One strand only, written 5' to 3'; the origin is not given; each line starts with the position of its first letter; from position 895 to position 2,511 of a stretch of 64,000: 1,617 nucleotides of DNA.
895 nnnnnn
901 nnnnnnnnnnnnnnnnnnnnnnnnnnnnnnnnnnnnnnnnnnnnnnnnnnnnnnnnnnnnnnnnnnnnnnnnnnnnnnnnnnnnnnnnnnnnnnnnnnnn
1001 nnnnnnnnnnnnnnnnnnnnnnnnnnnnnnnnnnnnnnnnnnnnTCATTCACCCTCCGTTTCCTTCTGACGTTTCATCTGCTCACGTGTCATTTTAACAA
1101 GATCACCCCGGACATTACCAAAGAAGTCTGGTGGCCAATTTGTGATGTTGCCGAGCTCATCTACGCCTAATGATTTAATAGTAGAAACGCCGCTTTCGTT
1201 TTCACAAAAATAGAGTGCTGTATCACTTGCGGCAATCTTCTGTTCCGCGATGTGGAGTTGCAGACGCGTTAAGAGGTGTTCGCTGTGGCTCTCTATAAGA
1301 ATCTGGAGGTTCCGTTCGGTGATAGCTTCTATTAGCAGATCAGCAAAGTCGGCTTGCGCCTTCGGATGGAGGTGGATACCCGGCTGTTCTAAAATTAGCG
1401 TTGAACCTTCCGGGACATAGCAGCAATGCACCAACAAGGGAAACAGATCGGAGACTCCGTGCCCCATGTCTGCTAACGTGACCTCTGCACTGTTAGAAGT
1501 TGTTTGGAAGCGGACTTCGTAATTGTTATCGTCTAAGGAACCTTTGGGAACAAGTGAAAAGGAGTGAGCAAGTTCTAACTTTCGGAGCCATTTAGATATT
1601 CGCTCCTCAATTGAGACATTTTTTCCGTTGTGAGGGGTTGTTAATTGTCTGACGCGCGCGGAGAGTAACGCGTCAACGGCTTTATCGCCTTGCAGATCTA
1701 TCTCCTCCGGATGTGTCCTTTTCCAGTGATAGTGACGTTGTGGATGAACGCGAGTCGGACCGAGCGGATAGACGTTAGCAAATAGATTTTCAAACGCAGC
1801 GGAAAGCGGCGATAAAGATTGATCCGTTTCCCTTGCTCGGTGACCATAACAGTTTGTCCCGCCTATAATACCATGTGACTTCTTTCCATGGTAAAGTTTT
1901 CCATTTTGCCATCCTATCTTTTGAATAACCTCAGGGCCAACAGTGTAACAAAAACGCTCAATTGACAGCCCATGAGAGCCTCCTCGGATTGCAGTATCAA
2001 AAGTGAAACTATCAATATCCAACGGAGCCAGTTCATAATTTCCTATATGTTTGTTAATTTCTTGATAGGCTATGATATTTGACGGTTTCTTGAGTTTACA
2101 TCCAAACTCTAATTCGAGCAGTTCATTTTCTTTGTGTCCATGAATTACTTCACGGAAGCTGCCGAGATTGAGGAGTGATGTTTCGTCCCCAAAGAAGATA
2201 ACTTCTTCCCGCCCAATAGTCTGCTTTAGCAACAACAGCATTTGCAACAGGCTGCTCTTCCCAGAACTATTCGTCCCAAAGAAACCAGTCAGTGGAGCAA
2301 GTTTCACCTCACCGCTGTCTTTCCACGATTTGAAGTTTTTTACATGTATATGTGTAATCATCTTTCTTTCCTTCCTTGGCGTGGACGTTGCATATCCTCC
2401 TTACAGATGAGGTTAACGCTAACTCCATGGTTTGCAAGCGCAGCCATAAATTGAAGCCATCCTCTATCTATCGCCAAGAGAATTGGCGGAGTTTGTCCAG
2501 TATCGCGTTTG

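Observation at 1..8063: Type III-like mod and res genes are 4.9 kb apart, with the ATPase/PIN cassettes and an opposite-strand Rpn nuclease between them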

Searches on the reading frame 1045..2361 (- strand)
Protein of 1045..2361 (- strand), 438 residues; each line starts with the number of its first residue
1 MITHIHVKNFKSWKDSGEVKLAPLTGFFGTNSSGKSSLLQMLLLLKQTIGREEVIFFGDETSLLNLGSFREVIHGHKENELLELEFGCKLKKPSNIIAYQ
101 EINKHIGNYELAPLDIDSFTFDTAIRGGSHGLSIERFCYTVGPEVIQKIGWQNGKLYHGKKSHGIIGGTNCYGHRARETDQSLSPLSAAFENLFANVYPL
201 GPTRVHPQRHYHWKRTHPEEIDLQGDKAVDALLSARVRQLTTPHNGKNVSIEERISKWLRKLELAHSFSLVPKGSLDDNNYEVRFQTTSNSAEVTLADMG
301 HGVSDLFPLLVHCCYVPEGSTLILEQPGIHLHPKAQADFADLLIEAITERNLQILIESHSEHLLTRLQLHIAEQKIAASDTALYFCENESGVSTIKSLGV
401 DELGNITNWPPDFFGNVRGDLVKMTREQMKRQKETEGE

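Call 6: search_protein_families(library=pfam, proteins=[window:1045-2361:-], max_evalue=0.01)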
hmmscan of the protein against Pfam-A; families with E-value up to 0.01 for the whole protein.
window:1045-2361:- (438 aa): 5 families
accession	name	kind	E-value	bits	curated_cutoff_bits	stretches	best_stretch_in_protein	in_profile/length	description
PF13175.12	AAA_15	-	4.1e-25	89.6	32.1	2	275-363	277-373/374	AAA ATPase domain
PF13304.12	AAA_21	-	3.4e-19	70.5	27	2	271-364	220-303/304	AAA domain, putative AbiEii toxin, Type IV TA system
PF12476.13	DUF3696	-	1.8e-09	38.2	22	1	376-423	1-51/52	Protein of unknown function (DUF3696)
PF13476.12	AAA_23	-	0.0002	22.5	27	1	5-43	2-40/201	AAA domain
PF02463.25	SMC_N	-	0.00072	19.5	40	1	1-42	1-44/220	RecF/RecN/SMC N terminal domain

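Call 7: search_protein_families(library=padloc, proteins=[window:1045-2361:-], max_evalue=0.01)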
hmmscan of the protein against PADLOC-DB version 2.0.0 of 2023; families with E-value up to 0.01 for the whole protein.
window:1045-2361:- (438 aa): 93 families (the best 25 are shown)
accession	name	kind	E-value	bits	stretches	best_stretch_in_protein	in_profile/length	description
PDLC04148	HEC-03B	-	2.6e-100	334.6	2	178-432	197-452/458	-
PDLC03878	NsnB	-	2.6e-64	216.2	1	1-425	1-343/345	-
PDLC04707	PDC-M55A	-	2.8e-56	189.3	2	181-434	172-419/421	-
PDLC02979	AriA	-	7.3e-26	89.8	2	280-363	281-372/373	-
PDLC02980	AriA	-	9.3e-19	66.5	2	261-364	220-303/304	-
PDLC04179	HEC-01A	-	2.8e-15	54.3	2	1-81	1-75/459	-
PDLC04392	PDC-M07A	-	1.2e-13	48.9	2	1-49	1-48/432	-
PDLC02335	AbiLi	-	1.9e-13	48.2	1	1-398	49-262/326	AbiLi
PDLC04391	PDC-M07A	-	2.6e-13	47.8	2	1-59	1-60/412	-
PDLC04178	HEC-01A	-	6.8e-13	46.4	2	2-49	9-55/399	-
PDLC04177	HEC-01A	-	1.5e-12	45.3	2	1-49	4-53/393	-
PDLC04393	PDC-M07A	-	3.8e-12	43.9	1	1-51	1-50/435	-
PDLC04176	HEC-01A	-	6.2e-12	43.5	2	2-100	3-96/371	-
PDLC04180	HEC-01A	-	1e-11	42.7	2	290-366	246-323/382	-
PDLC04182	HEC-01A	-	2.2e-11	41.4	2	2-99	4-103/406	-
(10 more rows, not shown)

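Call 8: search_protein_families(library=ncbifam, proteins=[window:1045-2361:-], max_evalue=0.01)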
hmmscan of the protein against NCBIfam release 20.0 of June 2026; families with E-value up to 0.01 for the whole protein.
window:1045-2361:- (438 aa): 4 families
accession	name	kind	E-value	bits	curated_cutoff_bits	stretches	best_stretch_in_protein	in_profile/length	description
NF047739.1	antiphage_MADS3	equivalog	1.6e-08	34.1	420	1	1-91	1-92/427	methylation-associated defense system AAA family ATPase MAD3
NF053563.1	Rkd4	equivalog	0.00062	18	860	1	2-41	3-42/747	arcadin-4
NF038234.1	retron_eff_Eco8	equivalog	0.00066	18.4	250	0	2-55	3-56/679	retron Eco8 family effector endonuclease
TIGR04435.1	restrict_AAA_1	hypoth_equivalog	0.0016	17.2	300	0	282-364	381-470/568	restriction system-associated AAA family ATPase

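Call 49: search_dna_similar(query=window:1045-2361:-, collection=plasmids, mode=protein, max_evalue=1e-10, max_rows=25)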
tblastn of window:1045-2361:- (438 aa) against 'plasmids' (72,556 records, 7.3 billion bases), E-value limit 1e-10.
Records with a match: 49; places in all: 49; records where one place covers at least 80% of the query: 17.
Best place of each record, by identity: <60% 49.
By first word of the organism name: Bacillus 9; Aeromonas 6; Klebsiella 4; Acinetobacter 3; Rhodococcus 2; Methylocella 2; Photobacterium 2; Paracoccus 2; Campylobacter 2; Azotobacter 1; and 16 more.
By predicted mobility (MOB-suite, as given by PLSDB): non-mobilizable 24; conjugative 15; mobilizable 10.
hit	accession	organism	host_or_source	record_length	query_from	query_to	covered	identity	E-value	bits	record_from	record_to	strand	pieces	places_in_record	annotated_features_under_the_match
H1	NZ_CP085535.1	Aeromonas salmonicida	Brook charr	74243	1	438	100%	34.9%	1e-66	238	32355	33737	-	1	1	DUF3696 domain-containing protein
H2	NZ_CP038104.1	Aeromonas salmonicida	Salvelinus fontinalis,whole organism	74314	1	438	100%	34.9%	1e-66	238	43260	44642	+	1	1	DUF3696 domain-containing protein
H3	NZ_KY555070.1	Aeromonas salmonicida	-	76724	1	438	100%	34.9%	1e-66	238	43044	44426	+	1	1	DUF3696 domain-containing protein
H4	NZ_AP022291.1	Aeromonas veronii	-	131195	1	438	100%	34.5%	3e-66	237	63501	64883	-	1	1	DUF3696 domain-containing protein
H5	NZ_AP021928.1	Aeromonas caviae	-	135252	1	438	100%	34.5%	3e-66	237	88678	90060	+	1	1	DUF3696 domain-containing protein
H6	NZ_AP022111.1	Aeromonas caviae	-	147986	1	438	100%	34.5%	3e-66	237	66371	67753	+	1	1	DUF3696 domain-containing protein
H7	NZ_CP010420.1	Azotobacter chroococcum NCIMB 8003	cell culture,soil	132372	1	438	100%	33.3%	2e-62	225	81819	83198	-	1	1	DUF3696 domain-containing protein | DEAD/DEAH box helicase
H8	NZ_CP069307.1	Rhodococcus aetherivorans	monoisolate,Minnesota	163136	5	422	95%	34.2%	3e-52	196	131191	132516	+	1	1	DUF3696 domain-containing protein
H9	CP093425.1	Bacillus pacificus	cell culture,sufu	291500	18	432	95%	27.2%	4e-23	110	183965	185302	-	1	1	DUF3696 domain-containing protein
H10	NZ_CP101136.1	Bacillus paranthracis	single cell,soil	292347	18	432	95%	27.2%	4e-23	110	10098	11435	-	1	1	DUF3696 domain-containing protein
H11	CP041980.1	Bacillus paranthracis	Homo sapiens,stool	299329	18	432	95%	27.2%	4e-23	110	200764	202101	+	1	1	DUF3696 domain-containing protein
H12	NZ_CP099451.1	Bacillus pacificus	chicken,assembly Genome,intestine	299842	18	432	95%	27.2%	4e-23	110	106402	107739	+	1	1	DUF3696 domain-containing protein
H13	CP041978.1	Bacillus pacificus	Homo sapiens,stool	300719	18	432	95%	27.2%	4e-23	110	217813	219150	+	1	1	DUF3696 domain-containing protein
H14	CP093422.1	Bacillus paranthracis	cell culture,sufu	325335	18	432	95%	27.2%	4e-23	110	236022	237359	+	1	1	DUF3696 domain-containing protein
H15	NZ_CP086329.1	Bacillus pacificus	single cell culture,sludge from ...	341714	18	432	95%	27.2%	4e-23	110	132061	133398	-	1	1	DUF3696 domain-containing protein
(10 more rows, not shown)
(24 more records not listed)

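Call 50: get_annotated_region(hit=H1, flank=7000)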
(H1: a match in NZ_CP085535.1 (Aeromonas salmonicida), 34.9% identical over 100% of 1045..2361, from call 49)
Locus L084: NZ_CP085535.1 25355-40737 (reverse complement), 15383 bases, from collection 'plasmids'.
description: Aeromonas salmonicida subsp. salmonicida strain 890054 plasmid pAsa9-like, complete sequence
organism: Aeromonas salmonicida (NCBI taxid 29491)
taxonomy: Bacteria; Pseudomonadota; Gammaproteobacteria; Aeromonadales; Aeromonadaceae; Aeromonas; Aeromonas salmonicida
host: -; source: Brook charr; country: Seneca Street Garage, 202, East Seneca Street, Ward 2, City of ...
typing (MOB-suite, as given by PLSDB): conjugative; replicon rep_cluster_1169; relaxase MOBF; mating-pair formation MPF_F
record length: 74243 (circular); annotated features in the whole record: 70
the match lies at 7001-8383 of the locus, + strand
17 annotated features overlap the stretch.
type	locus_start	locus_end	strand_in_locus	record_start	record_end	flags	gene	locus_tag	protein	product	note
CDS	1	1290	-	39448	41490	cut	-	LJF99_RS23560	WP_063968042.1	DUF3560 domain-containing protein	-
CDS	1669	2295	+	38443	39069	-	-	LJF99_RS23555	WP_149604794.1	hypothetical protein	-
CDS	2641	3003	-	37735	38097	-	-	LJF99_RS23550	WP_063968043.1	hypothetical protein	-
CDS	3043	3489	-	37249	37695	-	radC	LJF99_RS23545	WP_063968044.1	DNA repair protein RadC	GO:0006281 - DNA repair [Evidence IEA]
CDS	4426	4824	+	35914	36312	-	-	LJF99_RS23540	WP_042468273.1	DUF6088 family protein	-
CDS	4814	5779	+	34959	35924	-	-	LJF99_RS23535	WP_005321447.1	nucleotidyl transferase AbiEii/AbiGii toxin family protein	-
CDS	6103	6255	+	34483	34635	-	-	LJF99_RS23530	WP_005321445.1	Hok/Gef family protein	-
CDS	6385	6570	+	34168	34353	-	-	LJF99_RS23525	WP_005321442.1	hypothetical protein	-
CDS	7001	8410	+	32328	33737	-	-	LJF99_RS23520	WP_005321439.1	DUF3696 domain-containing protein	-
CDS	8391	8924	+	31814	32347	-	-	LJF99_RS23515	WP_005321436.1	hypothetical protein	-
CDS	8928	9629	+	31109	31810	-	-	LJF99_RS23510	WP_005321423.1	RNA ligase family protein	-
CDS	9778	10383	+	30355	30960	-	-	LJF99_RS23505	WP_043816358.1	recombinase family protein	GO:0006310 - DNA recombination [Evidence IEA]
CDS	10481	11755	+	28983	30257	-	-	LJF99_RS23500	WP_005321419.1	metallophosphoesterase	-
CDS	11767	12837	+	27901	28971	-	-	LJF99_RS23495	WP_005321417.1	GTPase-associated system all-helical protein GASH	-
CDS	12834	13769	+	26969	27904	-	-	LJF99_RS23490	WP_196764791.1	hypothetical protein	-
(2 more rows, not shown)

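Call 51: get_annotated_region(hit=H7, flank=7000)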
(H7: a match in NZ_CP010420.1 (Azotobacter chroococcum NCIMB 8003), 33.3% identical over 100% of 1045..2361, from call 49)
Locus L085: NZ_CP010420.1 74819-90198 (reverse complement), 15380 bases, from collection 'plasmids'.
description: Azotobacter chroococcum NCIMB 8003 plasmid pAcX50e, complete sequence
organism: Azotobacter chroococcum NCIMB 8003 (NCBI taxid 1328314)
taxonomy: Bacteria; Pseudomonadota; Gammaproteobacteria; Pseudomonadales; Pseudomonadaceae; Azotobacter; Azotobacter chroococcum; Azotobacter chroococcum NCIMB 8003
host: -; source: cell culture,soil; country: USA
typing (MOB-suite, as given by PLSDB): mobilizable; replicon rep_cluster_1301; relaxase MOBH
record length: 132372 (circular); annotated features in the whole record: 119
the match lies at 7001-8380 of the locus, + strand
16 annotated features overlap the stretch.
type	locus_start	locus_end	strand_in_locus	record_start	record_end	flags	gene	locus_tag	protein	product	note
CDS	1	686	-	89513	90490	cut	-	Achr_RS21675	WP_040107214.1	ParM/StbA family protein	GO:0030541 - plasmid partitioning [Evidence IEA]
CDS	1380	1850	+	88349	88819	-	mobI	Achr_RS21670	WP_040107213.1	conjugative transfer protein MobI(A/C)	-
CDS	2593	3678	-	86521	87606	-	-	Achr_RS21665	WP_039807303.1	IS5 family transposase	-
CDS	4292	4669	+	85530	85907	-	-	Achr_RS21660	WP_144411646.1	hypothetical protein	-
CDS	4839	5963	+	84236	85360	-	-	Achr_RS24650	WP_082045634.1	DUF3800 domain-containing protein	-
CDS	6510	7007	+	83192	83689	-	-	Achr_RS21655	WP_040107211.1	DEAD/DEAH box helicase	-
CDS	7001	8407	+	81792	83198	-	-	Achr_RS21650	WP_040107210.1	DUF3696 domain-containing protein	-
CDS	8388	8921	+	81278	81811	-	-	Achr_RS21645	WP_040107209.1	hypothetical protein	-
CDS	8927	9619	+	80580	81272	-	-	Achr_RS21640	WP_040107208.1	RNA ligase family protein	-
CDS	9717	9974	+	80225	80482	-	-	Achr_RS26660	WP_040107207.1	hypothetical protein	-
CDS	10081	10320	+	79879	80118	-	-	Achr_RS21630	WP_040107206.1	hypothetical protein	-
CDS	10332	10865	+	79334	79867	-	-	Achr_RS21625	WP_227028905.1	hypothetical protein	-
CDS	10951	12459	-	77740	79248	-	-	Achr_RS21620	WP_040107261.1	3'-5' exonuclease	-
CDS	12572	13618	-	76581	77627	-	-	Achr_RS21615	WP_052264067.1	MBL fold metallo-hydrolase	-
CDS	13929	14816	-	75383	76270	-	-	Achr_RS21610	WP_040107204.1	alpha/beta hydrolase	-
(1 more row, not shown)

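Call 52: get_annotated_region(hit=H8, flank=7000)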
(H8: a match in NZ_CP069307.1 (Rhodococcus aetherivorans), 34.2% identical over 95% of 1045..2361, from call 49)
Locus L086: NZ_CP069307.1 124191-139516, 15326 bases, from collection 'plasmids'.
description: Rhodococcus aetherivorans isolate PSBB011 plasmid unnamed, complete sequence
organism: Rhodococcus aetherivorans (NCBI taxid 191292)
taxonomy: Bacteria; Actinomycetota; Actinomycetes; Mycobacteriales; Nocardiaceae; Rhodococcus; Rhodococcus aetherivorans
host: -; source: monoisolate,Minnesota; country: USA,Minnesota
typing (MOB-suite, as given by PLSDB): conjugative; relaxase MOBF; mating-pair formation MPF_T
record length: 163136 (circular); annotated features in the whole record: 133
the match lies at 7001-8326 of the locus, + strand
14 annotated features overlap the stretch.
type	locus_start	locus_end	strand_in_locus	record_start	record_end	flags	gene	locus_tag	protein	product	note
CDS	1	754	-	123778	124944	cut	-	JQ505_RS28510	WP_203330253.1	phosphotransferase family protein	-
CDS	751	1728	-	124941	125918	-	-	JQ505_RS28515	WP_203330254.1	hypothetical protein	-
CDS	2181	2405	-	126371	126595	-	-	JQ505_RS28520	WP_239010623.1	ParB/Srx family N-terminal domain-containing protein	-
CDS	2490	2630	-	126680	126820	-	-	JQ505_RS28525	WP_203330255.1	hypothetical protein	-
CDS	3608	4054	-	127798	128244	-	-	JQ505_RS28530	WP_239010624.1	ABC transporter permease subunit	GO:0055085 - transmembrane transport [Evidence IEA]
CDS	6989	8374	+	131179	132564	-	-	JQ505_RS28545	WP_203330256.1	DUF3696 domain-containing protein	-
CDS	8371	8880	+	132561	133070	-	-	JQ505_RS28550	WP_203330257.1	hypothetical protein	-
CDS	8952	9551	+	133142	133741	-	-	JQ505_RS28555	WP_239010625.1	RNA ligase family protein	-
CDS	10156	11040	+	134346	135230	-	-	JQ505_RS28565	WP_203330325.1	nucleotide-binding protein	-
CDS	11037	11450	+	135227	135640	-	-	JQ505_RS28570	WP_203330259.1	hypothetical protein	-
CDS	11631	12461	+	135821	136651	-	-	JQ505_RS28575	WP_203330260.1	hypothetical protein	-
CDS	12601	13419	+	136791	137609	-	-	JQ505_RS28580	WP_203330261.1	hypothetical protein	-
CDS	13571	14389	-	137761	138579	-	-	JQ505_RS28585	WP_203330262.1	biosynthetic peptidoglycan transglycosylase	GO:0071555 - cell wall organization [Evidence IEA]; GO:0009252 - peptidoglycan biosynthetic process [Evidence IEA]; ...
CDS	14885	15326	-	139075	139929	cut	-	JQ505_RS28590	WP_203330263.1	cutinase family protein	-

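Call 56: find_related_loci(query=A3, collection=metagenome_contigs, flank=9000)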
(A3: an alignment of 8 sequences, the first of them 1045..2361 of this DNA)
Query A3 (438 aa) in metagenome_contigs; peptide patterns used: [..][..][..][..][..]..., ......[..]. (x = any residue, [..] = any of these).
600 stretches matched a pattern (row limit reached: there are more); 83 encode a relative of the query (tblastn E <= 1e-3); the best 80 are kept; 80 distinct loci.
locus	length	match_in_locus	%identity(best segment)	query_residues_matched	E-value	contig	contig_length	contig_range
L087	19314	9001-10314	70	1-438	0e+0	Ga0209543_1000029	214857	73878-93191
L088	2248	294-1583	63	1-437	6e-178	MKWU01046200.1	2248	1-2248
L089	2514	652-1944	55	1-438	3e-147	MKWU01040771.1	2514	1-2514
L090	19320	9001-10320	49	1-438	3e-128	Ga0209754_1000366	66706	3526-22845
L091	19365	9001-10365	44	1-437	3e-107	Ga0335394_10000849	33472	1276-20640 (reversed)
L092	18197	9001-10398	41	1-429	2e-103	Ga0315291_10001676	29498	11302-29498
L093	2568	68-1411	42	1-434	6e-107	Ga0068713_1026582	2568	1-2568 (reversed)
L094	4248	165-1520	41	1-436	2e-103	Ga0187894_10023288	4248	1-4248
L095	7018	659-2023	41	1-437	8e-102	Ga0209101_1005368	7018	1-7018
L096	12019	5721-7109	43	1-432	2e-100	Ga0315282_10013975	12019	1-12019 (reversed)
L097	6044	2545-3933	41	1-438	1e-100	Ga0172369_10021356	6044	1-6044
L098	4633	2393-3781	41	1-438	3e-100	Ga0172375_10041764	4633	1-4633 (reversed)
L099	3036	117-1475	37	1-436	2e-100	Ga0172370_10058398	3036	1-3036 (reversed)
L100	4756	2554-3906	40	1-434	2e-98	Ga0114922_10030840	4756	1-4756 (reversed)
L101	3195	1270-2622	39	1-434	1e-98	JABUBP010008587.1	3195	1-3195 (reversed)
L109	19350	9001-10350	38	1-434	2e-91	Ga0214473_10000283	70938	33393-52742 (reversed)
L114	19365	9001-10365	39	1-432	1e-89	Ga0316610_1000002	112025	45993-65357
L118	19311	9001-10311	39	1-432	3e-89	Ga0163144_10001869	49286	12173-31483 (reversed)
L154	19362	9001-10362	39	1-437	4e-94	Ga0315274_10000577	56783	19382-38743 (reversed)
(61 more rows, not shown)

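Call 59: search_protein_families(library=pfam, proteins=[L090:7771-8691:+, L090:10817-11695:+, L109:7230-8084:+, L109:10865-11974:+, L109:12065-13654:+, L118:7932-8969:+, L118:10889-12124:+, L091:7142-8968:+, L114:7659-8978:+, L154:7663-8835:+], max_evalue=0.0001)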
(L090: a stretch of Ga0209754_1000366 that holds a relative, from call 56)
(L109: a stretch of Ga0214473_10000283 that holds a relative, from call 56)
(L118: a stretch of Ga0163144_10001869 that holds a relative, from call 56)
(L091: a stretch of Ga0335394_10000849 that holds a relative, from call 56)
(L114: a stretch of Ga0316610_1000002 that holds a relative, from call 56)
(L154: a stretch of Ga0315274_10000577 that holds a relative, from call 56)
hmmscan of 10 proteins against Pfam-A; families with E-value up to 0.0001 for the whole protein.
L090:7771-8691:+ (306 aa): 2 families
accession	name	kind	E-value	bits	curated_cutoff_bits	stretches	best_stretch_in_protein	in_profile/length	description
PF00899.27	ThiF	-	1.4e-67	227.8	28.1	1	131-305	1-175/238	ThiF family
PF00581.25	Rhodanese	-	6.1e-20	72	22.2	1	19-113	1-102/102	Rhodanese-like domain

L090:10817-11695:+ (292 aa): 1 family
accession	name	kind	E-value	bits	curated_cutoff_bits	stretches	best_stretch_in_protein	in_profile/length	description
PF00528.27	BPD_transp_1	-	4.3e-18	66.1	26.4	1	92-281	1-172/184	Binding-protein-dependent transport system inner membrane component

L109:7230-8084:+ (284 aa): 5 families
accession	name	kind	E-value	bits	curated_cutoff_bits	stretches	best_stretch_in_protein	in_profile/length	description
PF01555.25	N6_N4_Mtase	-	1.6e-26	94.1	26.7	2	23-107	133-220/221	DNA methylase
PF01170.24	UPF0020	-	2.7e-09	37.4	22.3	1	51-149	10-133/197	RMKL-like, methyltransferase domain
PF13847.12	Methyltransf_31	-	1e-08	35.4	27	1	67-195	2-110/145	Methyltransferase domain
PF08241.18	Methyltransf_11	-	7.3e-08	33.4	21.2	1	77-143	3-66/95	Methyltransferase domain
PF13649.12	Methyltransf_25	-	2.8e-06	28.4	27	1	72-144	1-71/97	Methyltransferase domain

L109:10865-11974:+ (369 aa): 4 families
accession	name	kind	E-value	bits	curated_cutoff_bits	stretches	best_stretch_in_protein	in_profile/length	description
PF00155.27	Aminotran_1_2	-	5.3e-67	227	19.7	1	29-364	2-360/361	Aminotransferase class I and II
PF01041.23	DegT_DnrJ_EryC1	-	3.6e-13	49.9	19.8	1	46-196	3-145/360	DegT/DnrJ/EryC1/StrS aminotransferase family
PF01053.26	Cys_Met_Meta_PP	-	1.5e-07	30.8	27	1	67-199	54-176/381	Cys/Met metabolism PLP-dependent enzyme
PF01212.27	Beta_elim_lyase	-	1.9e-07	31.2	27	1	52-196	19-168/288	Beta-eliminating lyase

L109:12065-13654:+ (529 aa): 3 families
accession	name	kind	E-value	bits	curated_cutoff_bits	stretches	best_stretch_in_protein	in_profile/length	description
PF25145.1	NfeD1b_N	-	2.5e-24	86.3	40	1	53-202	4-147/189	NfeD1b, N-terminal domain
PF24961.1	NfeD_membrane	-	4.1e-24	85.3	26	1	296-421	2-113/119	NfeD integral membrane domain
PF01957.25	NfeD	-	4.3e-08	33.7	29.1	1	469-520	5-56/57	NfeD-like C-terminal, partner-binding domain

L118:7932-8969:+ (345 aa): 1 family
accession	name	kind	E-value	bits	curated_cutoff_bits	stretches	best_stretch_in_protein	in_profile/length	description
PF02653.21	BPD_transp_2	-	4.2e-33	115.1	26.8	1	54-330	2-269/269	Branched-chain amino acid transport system / permease component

L118:10889-12124:+ (411 aa): 2 families
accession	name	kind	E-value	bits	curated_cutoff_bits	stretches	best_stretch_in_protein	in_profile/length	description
PF01636.29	APH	-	1.8e-09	38.1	23.2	1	176-271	119-213/239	Phosphotransferase enzyme family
PF04655.20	APH_6_hur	-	7.3e-05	22.7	27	0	187-288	119-221/252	Aminoglycoside/hydroxyurea antibiotic resistance kinase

L091:7142-8968:+ (608 aa): 1 family
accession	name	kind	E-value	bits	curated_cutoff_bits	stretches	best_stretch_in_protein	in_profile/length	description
PF13625.11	Helicase_C_3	-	1.7e-06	28.5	34.2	1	453-578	2-124/125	Helicase conserved C-terminal domain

L114:7659-8978:+ (439 aa): 1 family
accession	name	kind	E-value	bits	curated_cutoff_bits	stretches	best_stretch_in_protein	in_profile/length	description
PF00497.25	SBP_bac_3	-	3.7e-13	49.8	26.4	1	82-233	1-98/132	Bacterial extracellular solute-binding proteins, family 3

L154:7663-8835:+ (390 aa): 3 families
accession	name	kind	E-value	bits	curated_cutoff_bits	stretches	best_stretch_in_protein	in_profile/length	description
PF22725.1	GFO_IDH_MocA_C3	-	1.9e-25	89.7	27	1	148-279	2-124/124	GFO/IDH/MocA C-terminal domain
PF01408.29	GFO_IDH_MocA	-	2.1e-20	74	24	1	8-136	2-117/120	Oxidoreductase family, NAD-binding Rossmann fold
PF02894.22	GFO_IDH_MocA_C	-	1.6e-14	54.6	22.9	1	152-384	2-215/218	Oxidoreductase family, C-terminal alpha/beta domain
